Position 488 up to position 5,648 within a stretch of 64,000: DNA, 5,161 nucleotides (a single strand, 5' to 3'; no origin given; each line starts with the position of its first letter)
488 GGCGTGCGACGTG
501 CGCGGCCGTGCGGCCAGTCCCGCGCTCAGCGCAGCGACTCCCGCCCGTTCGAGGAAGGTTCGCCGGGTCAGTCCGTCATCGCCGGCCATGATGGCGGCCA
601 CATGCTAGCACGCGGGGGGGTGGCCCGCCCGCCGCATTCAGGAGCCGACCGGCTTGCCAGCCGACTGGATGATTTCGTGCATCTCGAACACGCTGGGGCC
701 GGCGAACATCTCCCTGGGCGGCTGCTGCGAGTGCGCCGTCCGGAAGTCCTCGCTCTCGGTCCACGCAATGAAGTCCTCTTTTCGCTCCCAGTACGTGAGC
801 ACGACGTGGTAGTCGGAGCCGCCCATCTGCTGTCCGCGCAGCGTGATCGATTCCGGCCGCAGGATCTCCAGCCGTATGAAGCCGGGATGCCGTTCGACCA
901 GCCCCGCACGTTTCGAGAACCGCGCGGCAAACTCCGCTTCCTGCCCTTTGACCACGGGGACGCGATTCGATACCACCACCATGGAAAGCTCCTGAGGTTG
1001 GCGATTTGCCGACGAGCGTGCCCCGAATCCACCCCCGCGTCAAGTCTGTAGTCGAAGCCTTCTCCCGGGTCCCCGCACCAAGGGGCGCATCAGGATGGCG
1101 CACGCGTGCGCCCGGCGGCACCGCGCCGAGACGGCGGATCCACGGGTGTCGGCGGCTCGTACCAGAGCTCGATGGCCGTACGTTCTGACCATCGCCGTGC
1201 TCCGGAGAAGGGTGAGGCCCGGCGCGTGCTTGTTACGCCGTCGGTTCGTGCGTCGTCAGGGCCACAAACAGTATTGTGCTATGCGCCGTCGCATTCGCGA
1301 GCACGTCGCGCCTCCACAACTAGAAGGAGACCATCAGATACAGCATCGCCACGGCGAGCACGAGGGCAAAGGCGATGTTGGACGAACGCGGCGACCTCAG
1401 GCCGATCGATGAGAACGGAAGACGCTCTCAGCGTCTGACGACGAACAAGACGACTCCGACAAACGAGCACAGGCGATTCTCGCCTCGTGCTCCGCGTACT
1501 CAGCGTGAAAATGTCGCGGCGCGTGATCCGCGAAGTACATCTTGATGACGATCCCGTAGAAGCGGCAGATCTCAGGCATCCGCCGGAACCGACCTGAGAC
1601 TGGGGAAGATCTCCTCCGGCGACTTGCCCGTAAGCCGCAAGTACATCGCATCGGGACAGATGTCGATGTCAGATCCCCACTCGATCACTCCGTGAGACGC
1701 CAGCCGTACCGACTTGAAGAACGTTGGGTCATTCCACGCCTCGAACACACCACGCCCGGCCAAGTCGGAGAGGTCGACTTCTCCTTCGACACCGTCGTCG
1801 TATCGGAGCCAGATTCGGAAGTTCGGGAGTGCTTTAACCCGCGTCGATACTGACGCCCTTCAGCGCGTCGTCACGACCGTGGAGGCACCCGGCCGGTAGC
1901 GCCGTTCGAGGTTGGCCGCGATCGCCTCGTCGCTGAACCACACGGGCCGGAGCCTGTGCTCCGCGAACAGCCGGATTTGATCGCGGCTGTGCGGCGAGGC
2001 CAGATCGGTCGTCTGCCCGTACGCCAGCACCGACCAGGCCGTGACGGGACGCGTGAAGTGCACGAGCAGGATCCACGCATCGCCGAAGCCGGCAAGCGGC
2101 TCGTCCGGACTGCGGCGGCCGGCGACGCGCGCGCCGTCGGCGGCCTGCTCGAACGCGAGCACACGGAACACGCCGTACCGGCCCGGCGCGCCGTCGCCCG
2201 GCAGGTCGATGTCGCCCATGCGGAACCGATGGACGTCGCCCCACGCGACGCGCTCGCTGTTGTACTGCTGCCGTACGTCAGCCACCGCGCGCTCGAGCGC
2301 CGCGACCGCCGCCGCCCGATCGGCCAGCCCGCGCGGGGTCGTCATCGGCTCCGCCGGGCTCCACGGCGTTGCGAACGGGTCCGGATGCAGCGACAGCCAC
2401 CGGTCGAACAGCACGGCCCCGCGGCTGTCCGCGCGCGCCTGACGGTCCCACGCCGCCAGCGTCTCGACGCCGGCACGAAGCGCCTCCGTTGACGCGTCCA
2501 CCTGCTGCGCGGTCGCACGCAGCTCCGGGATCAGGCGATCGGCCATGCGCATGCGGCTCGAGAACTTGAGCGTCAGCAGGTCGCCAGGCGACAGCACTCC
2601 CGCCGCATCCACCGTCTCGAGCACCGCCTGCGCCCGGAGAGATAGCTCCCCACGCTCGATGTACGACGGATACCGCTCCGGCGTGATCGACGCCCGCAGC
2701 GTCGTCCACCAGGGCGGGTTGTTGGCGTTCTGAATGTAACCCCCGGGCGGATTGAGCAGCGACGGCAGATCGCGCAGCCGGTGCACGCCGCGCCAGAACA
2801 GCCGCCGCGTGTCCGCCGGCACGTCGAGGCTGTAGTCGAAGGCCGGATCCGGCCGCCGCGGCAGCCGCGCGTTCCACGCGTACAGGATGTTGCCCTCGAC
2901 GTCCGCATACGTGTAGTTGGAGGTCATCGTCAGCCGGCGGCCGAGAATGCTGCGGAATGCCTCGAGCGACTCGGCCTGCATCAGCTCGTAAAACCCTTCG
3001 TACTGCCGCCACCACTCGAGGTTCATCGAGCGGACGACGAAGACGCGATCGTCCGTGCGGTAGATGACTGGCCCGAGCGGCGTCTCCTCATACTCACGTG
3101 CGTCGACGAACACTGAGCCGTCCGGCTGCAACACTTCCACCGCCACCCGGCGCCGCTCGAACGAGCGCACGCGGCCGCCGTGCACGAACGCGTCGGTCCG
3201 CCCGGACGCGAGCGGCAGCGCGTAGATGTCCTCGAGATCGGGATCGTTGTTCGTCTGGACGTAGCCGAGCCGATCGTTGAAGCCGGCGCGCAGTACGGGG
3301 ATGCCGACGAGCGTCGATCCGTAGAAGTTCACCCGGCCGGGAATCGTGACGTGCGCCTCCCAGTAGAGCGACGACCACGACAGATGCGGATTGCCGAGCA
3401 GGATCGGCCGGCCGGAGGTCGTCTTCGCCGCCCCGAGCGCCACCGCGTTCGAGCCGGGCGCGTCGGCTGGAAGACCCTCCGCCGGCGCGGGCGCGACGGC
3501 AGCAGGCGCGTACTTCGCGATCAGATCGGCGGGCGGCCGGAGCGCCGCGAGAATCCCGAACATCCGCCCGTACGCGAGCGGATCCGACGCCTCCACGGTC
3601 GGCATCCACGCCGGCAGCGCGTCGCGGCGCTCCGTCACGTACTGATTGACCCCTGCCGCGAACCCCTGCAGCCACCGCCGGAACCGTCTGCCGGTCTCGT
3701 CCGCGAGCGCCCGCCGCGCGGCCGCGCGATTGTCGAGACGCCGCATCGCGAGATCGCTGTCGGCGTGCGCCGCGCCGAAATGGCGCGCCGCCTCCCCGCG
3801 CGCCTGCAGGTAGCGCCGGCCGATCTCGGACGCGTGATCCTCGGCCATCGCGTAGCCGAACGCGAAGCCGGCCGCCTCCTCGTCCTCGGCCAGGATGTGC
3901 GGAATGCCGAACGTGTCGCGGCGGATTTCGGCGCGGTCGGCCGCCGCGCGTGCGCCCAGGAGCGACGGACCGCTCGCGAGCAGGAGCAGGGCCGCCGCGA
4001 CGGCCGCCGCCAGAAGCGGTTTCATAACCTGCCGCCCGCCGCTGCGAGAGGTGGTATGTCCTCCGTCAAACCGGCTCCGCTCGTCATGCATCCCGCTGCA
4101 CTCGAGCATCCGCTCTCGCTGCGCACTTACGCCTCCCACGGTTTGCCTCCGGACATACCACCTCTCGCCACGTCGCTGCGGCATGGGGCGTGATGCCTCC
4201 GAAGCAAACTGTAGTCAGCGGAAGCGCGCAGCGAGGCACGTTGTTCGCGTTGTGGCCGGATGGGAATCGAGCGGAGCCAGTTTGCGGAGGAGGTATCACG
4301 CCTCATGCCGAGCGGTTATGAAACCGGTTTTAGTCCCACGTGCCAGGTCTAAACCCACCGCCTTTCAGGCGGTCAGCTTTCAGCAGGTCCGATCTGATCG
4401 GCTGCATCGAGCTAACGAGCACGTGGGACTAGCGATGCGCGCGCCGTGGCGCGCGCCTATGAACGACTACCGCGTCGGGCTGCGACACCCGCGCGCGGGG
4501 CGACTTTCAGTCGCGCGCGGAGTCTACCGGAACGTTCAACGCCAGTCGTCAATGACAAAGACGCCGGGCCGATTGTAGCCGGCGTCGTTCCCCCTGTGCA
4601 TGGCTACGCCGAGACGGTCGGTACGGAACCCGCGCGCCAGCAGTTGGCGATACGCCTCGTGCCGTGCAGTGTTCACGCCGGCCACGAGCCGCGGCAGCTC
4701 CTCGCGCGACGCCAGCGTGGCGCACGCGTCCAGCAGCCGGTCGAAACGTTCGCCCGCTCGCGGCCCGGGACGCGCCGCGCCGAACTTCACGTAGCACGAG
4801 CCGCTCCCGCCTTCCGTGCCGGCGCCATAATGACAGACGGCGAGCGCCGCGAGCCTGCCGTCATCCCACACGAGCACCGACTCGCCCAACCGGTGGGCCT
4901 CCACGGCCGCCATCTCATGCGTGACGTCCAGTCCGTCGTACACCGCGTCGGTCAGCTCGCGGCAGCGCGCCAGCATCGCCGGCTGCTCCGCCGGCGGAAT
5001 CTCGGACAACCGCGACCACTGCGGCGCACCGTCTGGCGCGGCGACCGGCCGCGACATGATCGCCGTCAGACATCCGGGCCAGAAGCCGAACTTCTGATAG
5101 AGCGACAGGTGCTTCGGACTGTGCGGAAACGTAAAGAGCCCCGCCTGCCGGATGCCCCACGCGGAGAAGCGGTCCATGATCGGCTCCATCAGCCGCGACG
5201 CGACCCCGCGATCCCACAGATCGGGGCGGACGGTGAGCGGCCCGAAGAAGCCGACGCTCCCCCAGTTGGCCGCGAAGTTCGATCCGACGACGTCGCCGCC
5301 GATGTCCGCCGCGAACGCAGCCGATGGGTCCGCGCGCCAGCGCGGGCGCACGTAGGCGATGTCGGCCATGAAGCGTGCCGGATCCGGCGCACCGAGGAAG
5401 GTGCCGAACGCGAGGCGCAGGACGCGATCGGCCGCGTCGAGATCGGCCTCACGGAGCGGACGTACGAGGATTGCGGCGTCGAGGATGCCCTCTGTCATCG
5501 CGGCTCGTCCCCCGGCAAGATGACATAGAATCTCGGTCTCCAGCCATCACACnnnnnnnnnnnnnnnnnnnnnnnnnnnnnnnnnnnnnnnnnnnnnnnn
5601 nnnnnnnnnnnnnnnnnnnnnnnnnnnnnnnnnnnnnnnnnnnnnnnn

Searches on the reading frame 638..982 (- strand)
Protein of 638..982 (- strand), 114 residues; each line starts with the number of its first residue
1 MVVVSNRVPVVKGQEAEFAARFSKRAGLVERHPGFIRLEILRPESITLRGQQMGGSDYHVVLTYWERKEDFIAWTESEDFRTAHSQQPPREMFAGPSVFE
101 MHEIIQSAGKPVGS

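Call 56: search_protein_families(library=pfam, proteins=[window:638-982:-], max_evalue=0.00001)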
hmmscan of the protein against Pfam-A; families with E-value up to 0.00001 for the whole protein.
window:638-982:- (114 aa): 1 family
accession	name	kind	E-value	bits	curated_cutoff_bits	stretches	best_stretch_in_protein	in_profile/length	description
PF03992.22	ABM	-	1.3e-13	51.3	23.1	1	1-85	1-77/78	Antibiotic biosynthesis monooxygenase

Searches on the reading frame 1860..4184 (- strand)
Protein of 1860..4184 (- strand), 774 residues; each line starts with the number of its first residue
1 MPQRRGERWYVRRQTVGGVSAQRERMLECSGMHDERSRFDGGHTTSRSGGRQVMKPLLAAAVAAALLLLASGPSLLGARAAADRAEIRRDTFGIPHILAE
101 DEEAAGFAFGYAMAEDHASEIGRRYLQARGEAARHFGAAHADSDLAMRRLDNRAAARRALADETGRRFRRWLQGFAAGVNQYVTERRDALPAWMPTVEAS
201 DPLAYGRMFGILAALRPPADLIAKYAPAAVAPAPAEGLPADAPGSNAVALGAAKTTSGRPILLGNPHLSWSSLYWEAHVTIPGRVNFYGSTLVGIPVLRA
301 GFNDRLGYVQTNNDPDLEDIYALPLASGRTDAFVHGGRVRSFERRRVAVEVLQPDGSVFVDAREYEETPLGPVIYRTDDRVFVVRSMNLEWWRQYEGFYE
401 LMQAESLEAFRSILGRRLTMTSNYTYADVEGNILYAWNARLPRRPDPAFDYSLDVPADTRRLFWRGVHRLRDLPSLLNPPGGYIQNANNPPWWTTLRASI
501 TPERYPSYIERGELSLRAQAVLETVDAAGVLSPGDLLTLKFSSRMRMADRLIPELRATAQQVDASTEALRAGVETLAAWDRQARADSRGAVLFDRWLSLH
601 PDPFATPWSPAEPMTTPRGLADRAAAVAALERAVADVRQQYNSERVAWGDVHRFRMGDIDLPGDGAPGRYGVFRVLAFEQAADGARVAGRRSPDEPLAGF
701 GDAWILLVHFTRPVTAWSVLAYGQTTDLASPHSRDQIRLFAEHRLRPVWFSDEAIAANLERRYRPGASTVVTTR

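Call 56: search_protein_families(library=pfam, proteins=[window:1860-4184:-], max_evalue=0.00001)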
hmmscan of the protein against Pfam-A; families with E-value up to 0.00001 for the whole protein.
window:1860-4184:- (774 aa): 1 family
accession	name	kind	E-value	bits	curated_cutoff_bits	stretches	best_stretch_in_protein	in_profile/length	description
PF01804.23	Penicil_amidase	-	1e-119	402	21.3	1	85-756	2-674/675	Penicillin amidase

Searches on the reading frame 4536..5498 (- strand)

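Call 56: search_protein_families(library=pfam, proteins=[window:4536-5498:-], max_evalue=0.00001)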
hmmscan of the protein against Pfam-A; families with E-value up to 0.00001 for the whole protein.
window:4536-5498:- (320 aa): 1 family
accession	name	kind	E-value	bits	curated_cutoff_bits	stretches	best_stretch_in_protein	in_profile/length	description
PF00583.31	Acetyltransf_1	-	3.1e-10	40.8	20.7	1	49-139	23-116/116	Acetyltransferase (GNAT) family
